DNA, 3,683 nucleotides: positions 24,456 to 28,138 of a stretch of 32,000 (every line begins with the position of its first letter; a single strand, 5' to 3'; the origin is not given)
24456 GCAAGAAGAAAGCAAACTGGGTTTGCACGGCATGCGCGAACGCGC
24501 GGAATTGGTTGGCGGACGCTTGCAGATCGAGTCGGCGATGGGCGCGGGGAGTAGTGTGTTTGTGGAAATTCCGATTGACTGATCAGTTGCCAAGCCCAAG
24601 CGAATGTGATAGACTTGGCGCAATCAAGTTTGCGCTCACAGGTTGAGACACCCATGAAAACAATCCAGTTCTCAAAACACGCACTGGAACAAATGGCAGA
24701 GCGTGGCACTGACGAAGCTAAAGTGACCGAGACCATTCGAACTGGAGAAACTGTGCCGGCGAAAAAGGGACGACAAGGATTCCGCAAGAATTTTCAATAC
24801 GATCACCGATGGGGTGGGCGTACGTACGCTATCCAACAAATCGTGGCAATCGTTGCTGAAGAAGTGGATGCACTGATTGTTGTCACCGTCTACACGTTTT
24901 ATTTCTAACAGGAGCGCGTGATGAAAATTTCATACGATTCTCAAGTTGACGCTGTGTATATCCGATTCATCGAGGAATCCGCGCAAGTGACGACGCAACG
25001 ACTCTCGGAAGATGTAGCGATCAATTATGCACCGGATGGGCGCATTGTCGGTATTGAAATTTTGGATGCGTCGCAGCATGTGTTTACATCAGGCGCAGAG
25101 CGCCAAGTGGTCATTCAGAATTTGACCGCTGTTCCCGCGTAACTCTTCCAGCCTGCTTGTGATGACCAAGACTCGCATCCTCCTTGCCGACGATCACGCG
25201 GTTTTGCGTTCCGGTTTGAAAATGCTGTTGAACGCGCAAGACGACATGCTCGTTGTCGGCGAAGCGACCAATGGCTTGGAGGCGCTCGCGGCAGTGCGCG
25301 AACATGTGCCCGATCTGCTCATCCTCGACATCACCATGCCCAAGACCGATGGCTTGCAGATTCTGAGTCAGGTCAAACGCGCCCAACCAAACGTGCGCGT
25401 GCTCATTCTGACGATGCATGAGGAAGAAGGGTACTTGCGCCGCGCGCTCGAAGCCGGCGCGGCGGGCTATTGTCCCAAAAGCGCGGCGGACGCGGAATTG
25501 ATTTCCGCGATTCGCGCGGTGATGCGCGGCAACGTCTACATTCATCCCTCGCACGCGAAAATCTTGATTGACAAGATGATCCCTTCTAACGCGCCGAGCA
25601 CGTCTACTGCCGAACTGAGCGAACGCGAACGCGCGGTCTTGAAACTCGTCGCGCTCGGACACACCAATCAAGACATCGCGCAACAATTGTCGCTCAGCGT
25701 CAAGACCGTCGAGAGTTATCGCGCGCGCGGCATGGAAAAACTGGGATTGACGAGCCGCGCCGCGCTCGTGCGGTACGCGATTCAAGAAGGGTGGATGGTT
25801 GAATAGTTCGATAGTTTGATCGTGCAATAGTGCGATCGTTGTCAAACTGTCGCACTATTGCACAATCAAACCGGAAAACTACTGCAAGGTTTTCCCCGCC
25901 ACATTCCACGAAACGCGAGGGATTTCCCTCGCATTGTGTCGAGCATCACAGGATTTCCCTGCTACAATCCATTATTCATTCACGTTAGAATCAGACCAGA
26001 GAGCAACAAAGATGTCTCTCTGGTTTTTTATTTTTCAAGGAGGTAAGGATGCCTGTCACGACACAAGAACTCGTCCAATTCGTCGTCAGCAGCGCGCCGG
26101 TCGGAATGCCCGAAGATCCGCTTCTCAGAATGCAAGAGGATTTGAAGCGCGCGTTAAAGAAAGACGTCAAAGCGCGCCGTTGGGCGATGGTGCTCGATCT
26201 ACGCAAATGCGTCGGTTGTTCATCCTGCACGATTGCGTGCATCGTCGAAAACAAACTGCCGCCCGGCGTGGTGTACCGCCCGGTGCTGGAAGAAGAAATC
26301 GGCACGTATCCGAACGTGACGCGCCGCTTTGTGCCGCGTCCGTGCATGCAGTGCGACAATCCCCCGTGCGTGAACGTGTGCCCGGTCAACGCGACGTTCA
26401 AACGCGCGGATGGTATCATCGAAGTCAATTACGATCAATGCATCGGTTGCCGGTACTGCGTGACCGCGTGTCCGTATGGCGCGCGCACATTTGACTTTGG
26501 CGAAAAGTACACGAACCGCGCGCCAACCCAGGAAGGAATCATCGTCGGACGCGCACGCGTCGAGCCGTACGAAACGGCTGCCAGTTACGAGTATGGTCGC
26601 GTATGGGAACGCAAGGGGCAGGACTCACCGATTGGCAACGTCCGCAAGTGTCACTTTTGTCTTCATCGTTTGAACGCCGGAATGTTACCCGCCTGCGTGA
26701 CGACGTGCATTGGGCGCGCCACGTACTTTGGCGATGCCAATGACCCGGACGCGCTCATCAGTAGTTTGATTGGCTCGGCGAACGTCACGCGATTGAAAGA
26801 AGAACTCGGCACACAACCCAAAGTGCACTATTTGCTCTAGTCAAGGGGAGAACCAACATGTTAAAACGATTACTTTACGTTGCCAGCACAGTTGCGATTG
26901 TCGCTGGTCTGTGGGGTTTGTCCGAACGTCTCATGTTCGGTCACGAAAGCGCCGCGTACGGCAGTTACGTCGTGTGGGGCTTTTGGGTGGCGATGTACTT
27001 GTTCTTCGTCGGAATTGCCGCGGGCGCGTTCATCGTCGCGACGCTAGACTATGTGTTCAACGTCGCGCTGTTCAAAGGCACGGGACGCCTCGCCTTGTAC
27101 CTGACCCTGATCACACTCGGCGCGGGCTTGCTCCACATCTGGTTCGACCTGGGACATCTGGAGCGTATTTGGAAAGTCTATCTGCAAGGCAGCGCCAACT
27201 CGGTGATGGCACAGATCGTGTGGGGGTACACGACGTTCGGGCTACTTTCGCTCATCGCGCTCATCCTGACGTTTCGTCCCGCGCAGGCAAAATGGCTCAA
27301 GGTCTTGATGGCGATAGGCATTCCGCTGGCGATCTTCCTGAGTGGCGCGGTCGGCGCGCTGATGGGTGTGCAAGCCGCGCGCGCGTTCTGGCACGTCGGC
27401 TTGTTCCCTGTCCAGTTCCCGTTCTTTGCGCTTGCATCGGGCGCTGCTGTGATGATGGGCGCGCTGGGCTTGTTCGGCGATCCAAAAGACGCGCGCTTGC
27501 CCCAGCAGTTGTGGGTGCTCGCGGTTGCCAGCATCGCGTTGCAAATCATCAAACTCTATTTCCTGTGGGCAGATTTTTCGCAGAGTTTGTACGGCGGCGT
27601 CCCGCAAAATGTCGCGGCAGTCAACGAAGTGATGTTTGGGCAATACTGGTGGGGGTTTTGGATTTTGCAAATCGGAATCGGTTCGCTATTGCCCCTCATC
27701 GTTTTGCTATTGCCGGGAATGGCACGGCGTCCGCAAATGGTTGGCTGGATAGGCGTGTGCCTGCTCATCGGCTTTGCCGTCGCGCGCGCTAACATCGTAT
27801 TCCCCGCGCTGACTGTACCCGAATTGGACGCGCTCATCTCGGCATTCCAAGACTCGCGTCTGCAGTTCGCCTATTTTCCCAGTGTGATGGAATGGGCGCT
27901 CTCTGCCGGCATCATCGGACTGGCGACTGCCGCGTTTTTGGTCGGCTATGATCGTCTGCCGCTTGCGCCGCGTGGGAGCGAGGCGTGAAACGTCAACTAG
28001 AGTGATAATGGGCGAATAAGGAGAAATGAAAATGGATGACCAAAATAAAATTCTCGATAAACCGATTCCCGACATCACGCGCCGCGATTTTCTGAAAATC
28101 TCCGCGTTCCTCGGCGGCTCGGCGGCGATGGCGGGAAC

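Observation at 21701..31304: Split-sensor three-component regulator (PhnD-like lipoprotein, kinase, NarL-type regulator) driving a B-C-A Mo oxidoreductase beside the ars island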

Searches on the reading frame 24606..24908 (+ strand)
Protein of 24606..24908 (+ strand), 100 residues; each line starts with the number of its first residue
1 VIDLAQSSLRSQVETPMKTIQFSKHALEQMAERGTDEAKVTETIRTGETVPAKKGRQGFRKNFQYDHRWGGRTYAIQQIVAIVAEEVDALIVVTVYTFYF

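Call 3: search_protein_families(library=pfam, proteins=[window:24606-24908:+])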
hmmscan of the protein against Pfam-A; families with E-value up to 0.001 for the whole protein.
window:24606-24908:+ (100 aa): 1 family
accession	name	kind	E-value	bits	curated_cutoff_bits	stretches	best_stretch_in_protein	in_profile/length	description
PF14076.12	DUF4258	-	1.2e-10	42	25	1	22-96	1-70/71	Domain of unknown function (DUF4258)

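Call 4: search_protein_families(library=ncbifam, proteins=[window:24606-24908:+])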
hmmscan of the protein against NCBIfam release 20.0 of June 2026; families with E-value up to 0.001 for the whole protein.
window:24606-24908:+ (100 aa): 0 families

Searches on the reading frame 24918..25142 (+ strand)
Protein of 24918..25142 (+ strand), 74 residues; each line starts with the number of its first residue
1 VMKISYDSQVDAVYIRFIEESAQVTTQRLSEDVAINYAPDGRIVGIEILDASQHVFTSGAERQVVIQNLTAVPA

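Call 15: search_protein_families(library=pfam, proteins=[window:24918-25142:+])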
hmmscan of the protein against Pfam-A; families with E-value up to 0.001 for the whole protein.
window:24918-25142:+ (74 aa): 1 family
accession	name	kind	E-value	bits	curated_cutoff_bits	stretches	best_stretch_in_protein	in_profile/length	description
PF10049.14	DUF2283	-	7.2e-17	61.7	23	1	3-52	1-49/49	Protein of unknown function (DUF2283)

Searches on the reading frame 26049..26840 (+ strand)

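Call 3: search_protein_families(library=pfam, proteins=[window:26049-26840:+])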
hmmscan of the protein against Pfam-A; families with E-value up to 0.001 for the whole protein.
window:26049-26840:+ (263 aa): 11 families
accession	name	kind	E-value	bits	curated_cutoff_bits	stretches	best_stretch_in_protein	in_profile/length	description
PF13247.11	Fer4_11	-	6.3e-21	74.9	26.2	2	93-149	4-62/100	4Fe-4S dicluster domain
PF12838.12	Fer4_7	-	1.2e-11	45.3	27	2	53-115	1-52/52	4Fe-4S dicluster domain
PF13237.11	Fer4_10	-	1.8e-10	41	25.5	2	95-142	5-53/53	4Fe-4S dicluster domain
PF12837.12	Fer4_6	-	1.5e-09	37.7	25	1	123-145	1-23/24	4Fe-4S binding domain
PF12797.12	Fer4_2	-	1.8e-08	34.2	24.5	2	123-143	2-22/22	4Fe-4S binding domain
PF00037.32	Fer4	-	6.1e-08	32.6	21.1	1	124-146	1-23/24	4Fe-4S binding domain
PF13187.11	Fer4_9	-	8.9e-08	32.5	27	1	99-145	2-51/52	4Fe-4S dicluster domain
PF14697.11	Fer4_21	-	7.3e-06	26.5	35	1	98-143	7-53/59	4Fe-4S dicluster domain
PF25160.1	LdpA_Fe-S-bd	-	8.7e-05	22.7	27.6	1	101-144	4-41/49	LdpA Fe-S cluster-binding domain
PF13534.11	Fer4_17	-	0.00017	22.5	22.2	0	130-155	1-26/61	4Fe-4S dicluster domain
PF13183.11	Fer4_8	-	0.00019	22.4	27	0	51-114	2-67/68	4Fe-4S dicluster domain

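Call 4: search_protein_families(library=ncbifam, proteins=[window:26049-26840:+])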
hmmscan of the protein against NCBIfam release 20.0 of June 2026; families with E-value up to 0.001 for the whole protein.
window:26049-26840:+ (263 aa): 53 families (the best 25 are shown)
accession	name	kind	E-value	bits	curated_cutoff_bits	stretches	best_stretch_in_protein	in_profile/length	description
NF045797.1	DsrO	equivalog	1.8e-57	194.5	200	2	15-158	14-162/235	sulfate reduction electron transfer complex DsrMKJOP subunit DsrO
NF011569.0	PRK14993.1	equivalog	1.8e-55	188.1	416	2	24-149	23-150/244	tetrathionate reductase subunit TtrB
NF041715.1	arsenate_red_ArrB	equivalog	5.1e-49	166.9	450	1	44-262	2-225/233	arsenate respiratory reductase iron-sulfur subunit ArrB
TIGR03149.1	cyt_nit_nrfC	equivalog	3e-46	157.6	377.6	2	36-153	30-149/225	cytochrome c nitrite reductase Fe-S protein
NF041782.1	mnquin_red_QrcC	equivalog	2.8e-37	128.6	400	2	45-151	1-121/239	menaquinone reductase iron-sulfur cluster-binding subunit QrcC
TIGR02951.1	DMSO_dmsB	equivalog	7.7e-34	117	214.1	2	48-151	5-117/161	DMSO/selenate family reductase complex B subunit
TIGR03478.1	DMSO_red_II_bet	subfamily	2.7e-30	105.4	480.7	3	83-153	115-186/321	DMSO reductase family type II enzyme, iron-sulfur subunit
NF038355.1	FDH3_beta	equivalog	2.1e-28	99.6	240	1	47-164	5-119/180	formate dehydrogenase FDH3 subunit beta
NF008134.0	PRK10882.1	equivalog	3.2e-26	92.2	263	2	94-153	108-168/329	hydrogenase 2 operon protein HybA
NF042979.1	EthbenzDh_ebdB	equivalog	2.3e-22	79.4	740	2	83-150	137-205/354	ethylbenzene dehydrogenase subunit beta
NF045715.1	sulf_resp_HmcB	equivalog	2.5e-22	79.3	420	2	94-156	102-164/307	sulfate respiration complex iron-sulfur protein HmcB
TIGR01660.1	narH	equivalog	6.2e-20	71.1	524.05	2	84-150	168-235/492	nitrate reductase subunit beta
TIGR01582.1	FDH-beta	equivalog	8.4e-19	67.7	334.7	2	98-145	92-140/283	formate dehydrogenase subunit beta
NF007382.0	PRK09898.1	equivalog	1.2e-17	64.1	213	1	93-154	117-179/208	ferredoxin-like protein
NF009408.0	PRK12769.1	equivalog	4.5e-16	58.1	1003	1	48-148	6-104/659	formate-dependent uric acid utilization protein AegA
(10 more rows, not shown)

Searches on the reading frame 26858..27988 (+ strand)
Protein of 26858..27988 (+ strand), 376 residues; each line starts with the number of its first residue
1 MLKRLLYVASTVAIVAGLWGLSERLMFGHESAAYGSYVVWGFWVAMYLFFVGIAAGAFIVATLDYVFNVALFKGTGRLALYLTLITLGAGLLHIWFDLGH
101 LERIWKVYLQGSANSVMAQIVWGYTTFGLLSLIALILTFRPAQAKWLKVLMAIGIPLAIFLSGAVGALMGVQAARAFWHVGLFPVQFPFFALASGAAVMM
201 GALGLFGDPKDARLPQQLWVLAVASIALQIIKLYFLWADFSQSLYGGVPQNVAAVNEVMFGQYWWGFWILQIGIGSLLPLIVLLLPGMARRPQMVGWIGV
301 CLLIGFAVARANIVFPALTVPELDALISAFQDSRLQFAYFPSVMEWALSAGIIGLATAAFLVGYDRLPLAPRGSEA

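Call 3: search_protein_families(library=pfam, proteins=[window:26858-27988:+])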
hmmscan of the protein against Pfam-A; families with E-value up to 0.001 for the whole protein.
window:26858-27988:+ (376 aa): 1 family
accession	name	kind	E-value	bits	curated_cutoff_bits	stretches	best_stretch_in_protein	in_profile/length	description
PF03916.19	NrfD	-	2.7e-29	103.2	25.8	1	37-320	8-311/313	Polysulphide reductase, NrfD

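Call 4: search_protein_families(library=ncbifam, proteins=[window:26858-27988:+])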
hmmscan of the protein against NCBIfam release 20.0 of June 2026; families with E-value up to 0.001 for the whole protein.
window:26858-27988:+ (376 aa): 4 families
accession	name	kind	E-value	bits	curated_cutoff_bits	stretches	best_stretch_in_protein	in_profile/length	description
NF041784.1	mnquin_red_QrcD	equivalog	1.2e-12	47.8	570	1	9-373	23-404/408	menaquinone reductase integral membrane subunit QrcD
NF045798.1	DsrP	equivalog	1.9e-12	47.3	350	1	11-270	20-269/346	sulfate reduction electron transfer complex DsrMKJOP subunit DsrP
NF008133.1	PRK10881.1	equivalog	2.7e-09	37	450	1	13-371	22-375/377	Ni/Fe-hydrogenase cytochrome b subunit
TIGR03148.1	cyt_nit_nrfD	equivalog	1.8e-08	34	347.6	1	136-315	130-309/316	cytochrome c nitrite reductase subunit NrfD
